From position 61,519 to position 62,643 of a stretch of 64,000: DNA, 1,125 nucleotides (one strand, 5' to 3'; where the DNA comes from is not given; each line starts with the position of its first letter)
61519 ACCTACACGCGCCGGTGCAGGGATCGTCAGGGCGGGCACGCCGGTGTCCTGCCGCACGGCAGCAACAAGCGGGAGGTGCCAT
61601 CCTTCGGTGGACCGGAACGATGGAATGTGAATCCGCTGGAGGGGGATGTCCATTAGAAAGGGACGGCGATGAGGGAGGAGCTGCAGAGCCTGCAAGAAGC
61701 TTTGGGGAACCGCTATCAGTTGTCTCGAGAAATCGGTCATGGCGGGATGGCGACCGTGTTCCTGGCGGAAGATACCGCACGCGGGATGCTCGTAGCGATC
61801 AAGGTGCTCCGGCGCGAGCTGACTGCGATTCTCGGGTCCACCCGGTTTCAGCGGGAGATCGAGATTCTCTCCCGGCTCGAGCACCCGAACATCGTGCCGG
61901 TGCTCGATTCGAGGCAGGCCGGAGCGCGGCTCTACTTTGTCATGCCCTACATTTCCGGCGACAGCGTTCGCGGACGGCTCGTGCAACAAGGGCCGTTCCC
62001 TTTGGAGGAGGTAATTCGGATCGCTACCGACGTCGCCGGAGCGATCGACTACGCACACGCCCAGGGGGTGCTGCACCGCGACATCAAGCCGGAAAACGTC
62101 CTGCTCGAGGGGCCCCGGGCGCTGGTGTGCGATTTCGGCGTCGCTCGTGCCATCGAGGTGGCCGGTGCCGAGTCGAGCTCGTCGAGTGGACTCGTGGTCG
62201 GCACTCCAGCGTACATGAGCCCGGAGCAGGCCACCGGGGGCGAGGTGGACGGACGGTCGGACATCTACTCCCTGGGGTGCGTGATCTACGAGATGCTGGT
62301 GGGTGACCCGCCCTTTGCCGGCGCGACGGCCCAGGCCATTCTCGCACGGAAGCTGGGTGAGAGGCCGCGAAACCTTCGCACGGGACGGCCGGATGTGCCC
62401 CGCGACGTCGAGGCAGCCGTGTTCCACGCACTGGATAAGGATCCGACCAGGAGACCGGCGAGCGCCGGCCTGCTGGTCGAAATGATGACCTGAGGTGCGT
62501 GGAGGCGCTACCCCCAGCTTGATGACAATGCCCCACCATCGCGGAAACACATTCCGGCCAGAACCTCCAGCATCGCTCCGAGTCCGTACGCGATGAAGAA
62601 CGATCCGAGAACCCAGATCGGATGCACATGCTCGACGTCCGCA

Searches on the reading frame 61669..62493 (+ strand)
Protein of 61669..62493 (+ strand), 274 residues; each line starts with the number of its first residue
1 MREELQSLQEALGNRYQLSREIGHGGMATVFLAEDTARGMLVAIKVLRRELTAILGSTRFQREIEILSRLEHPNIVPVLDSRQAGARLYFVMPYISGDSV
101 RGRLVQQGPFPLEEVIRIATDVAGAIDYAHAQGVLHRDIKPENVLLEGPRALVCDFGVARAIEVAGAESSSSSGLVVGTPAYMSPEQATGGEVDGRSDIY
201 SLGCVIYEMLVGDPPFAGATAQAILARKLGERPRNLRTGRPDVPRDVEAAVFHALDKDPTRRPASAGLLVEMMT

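Call 74: search_protein_families(library=pfam, proteins=[window:61669-62493:+], max_evalue=0.01)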
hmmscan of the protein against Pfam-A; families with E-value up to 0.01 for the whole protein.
window:61669-62493:+ (274 aa): 5 families
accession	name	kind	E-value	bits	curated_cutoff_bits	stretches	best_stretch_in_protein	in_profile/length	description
PF00069.31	Pkinase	-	2e-51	175.4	31.7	1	16-265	1-254/263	Protein kinase domain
PF07714.23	PK_Tyr_Ser-Thr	-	2.1e-34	119.5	23.1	1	17-266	2-252/258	Protein tyrosine and serine/threonine kinase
PF01636.29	APH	-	0.00031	21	23.2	0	129-159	165-197/239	Phosphotransferase enzyme family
PF06293.20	Kdo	-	0.0031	17.4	21.3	0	118-150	123-155/207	Lipopolysaccharide kinase (Kdo/WaaP) family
PF17667.7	Pkinase_fungal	-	0.0038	16.4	24.1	1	131-194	305-371/387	Fungal protein kinase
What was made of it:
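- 61669..62493 (+): Hanks-type Ser/Thr kinase, kinase domain only (274 aa). Listed because it contradicts 'no kinase'; not shown to be linked to the receivers. Pfam Pkinase E 2e-51 (call 74).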
